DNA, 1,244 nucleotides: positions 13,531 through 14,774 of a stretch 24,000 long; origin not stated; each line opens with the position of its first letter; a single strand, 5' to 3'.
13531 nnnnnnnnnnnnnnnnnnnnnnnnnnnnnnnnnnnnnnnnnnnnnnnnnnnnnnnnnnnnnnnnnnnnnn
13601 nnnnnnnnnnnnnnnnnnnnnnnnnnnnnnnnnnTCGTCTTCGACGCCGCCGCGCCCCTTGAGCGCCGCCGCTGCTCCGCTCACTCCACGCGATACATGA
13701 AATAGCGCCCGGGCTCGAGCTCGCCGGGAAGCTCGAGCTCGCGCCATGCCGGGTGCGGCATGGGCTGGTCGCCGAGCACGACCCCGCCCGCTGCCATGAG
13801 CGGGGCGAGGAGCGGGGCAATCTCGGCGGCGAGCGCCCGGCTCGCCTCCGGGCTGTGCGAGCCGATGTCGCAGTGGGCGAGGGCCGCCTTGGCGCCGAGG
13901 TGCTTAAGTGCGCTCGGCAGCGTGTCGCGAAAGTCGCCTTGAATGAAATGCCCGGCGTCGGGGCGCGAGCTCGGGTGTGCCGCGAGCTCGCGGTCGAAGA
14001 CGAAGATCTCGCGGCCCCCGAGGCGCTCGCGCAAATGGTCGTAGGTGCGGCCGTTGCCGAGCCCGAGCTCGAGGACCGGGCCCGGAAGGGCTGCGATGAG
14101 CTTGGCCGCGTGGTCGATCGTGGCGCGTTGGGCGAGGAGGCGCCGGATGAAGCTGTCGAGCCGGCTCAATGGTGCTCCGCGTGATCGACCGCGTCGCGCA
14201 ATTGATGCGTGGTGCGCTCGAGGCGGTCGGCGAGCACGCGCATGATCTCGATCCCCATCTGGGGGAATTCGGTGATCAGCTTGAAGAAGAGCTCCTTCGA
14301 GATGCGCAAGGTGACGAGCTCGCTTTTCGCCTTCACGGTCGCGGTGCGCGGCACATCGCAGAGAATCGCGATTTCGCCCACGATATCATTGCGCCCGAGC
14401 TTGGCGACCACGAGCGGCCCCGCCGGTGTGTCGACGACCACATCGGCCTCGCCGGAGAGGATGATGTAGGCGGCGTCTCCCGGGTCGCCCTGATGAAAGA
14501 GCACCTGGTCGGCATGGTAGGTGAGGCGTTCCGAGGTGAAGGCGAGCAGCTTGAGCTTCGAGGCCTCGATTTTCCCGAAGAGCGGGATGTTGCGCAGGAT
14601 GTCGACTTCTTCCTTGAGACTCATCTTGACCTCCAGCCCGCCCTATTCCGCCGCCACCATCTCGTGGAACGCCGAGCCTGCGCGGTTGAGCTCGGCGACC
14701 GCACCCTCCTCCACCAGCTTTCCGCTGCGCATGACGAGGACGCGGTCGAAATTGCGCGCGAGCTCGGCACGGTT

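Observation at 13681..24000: Uncharacterised divergent ~10-gene glycoconjugate synthesis/export locus with chained start-stop overlaps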

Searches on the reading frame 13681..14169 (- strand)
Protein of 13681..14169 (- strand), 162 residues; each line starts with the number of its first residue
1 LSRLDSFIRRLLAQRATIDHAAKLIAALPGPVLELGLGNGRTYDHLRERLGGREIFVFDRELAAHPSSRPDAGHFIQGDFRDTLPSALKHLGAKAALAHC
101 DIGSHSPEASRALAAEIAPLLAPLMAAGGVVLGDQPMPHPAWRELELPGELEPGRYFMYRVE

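Call 4: search_protein_families(library=pfam, proteins=[window:13681-14169:-], max_evalue=0.01)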
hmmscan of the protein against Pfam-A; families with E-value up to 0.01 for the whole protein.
window:13681-14169:- (162 aa): 3 families
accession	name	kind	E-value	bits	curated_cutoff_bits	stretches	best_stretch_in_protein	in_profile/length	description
PF12692.13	Methyltransf_17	-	1.5e-58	197.7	27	1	1-160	1-159/160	S-adenosyl-L-methionine methyltransferase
PF13578.12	Methyltransf_24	-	0.00014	23.2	26.3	1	55-134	26-103/105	Methyltransferase domain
PF13649.12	Methyltransf_25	-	0.004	18.3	27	1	32-123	1-95/97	Methyltransferase domain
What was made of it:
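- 13681..14169 (-): Small SAM-dependent methyltransferase (Methyltransf_17, 162 aa). TTG start overlaps the stop of the upstream gene (TTGA). Pfam PF12692, E 1.5e-58, full length (call 4).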

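Call 5: search_protein_families(library=ncbifam, proteins=[window:13681-14169:-], max_evalue=0.01)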
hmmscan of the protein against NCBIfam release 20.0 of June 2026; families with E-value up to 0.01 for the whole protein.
window:13681-14169:- (162 aa): 0 families

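Call 93: search_protein_families(library=padloc, proteins=[window:13681-14169:-], max_evalue=0.00001)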
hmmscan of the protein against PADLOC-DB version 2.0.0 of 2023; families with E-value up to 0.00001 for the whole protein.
window:13681-14169:- (162 aa): 0 families

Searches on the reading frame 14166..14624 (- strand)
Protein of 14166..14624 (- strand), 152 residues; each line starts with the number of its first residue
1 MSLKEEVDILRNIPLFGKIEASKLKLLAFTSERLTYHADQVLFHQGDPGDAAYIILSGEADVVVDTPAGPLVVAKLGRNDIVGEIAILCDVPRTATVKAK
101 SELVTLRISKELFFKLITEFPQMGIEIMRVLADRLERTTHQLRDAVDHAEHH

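Call 4: search_protein_families(library=pfam, proteins=[window:14166-14624:-], max_evalue=0.01)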
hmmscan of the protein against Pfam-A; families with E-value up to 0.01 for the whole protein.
window:14166-14624:- (152 aa): 1 family
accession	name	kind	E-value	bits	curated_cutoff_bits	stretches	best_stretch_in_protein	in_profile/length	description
PF00027.35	cNMP_binding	-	4.1e-21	75.2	27.5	1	35-118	3-87/89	Cyclic nucleotide-binding domain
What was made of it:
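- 14166..14624 (-): Stand-alone cyclic-nucleotide-binding protein (152 aa, no DNA-binding or effector domain). Pfam PF00027, E 4e-21 (call 4).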

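Call 5: search_protein_families(library=ncbifam, proteins=[window:14166-14624:-], max_evalue=0.01)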
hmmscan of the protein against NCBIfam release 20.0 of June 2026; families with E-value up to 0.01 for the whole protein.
window:14166-14624:- (152 aa): 5 families
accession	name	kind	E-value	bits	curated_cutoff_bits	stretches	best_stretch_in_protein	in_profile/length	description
NF058543.1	ActPatMycb56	equivalog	2.3e-17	62.9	460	1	15-135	3-122/317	acetyltransferase Pat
NF008732.0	PRK11753.1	equivalog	1.3e-13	50.9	266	1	23-144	15-138/214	cAMP-activated global transcriptional regulator CRP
TIGR03896.1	cyc_nuc_ocin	subfamily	1.4e-12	47.6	161.05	1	10-136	139-267/317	bacteriocin-type transport-associated protein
NF041163.2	encap_f2b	equivalog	1.3e-07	31.1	400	1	10-143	73-209/450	family 2B encapsulin nanocompartment shell protein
NF006901.0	PRK09392.1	equivalog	0.00015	21.1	211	1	5-143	4-142/236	transcriptional activator FtrB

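Call 93: search_protein_families(library=padloc, proteins=[window:14166-14624:-], max_evalue=0.00001)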
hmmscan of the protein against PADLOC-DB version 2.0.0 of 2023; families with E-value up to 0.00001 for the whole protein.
window:14166-14624:- (152 aa): 5 families
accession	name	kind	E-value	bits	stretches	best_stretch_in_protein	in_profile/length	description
PDLC02371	PycTIR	-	7.1e-17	59.7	1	27-145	33-148/288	-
PDLC00731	Effector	-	8.7e-16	55.7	1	27-142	36-148/306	TIR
PDLC00732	Effector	-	8.6e-14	49.1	1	32-143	37-145/301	TIR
PDLC00734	PycC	-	2.9e-10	37.8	1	30-143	32-147/374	Pycsar cyclase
PDLC00730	Effector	-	3e-09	34.5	1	35-128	60-151/299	TIR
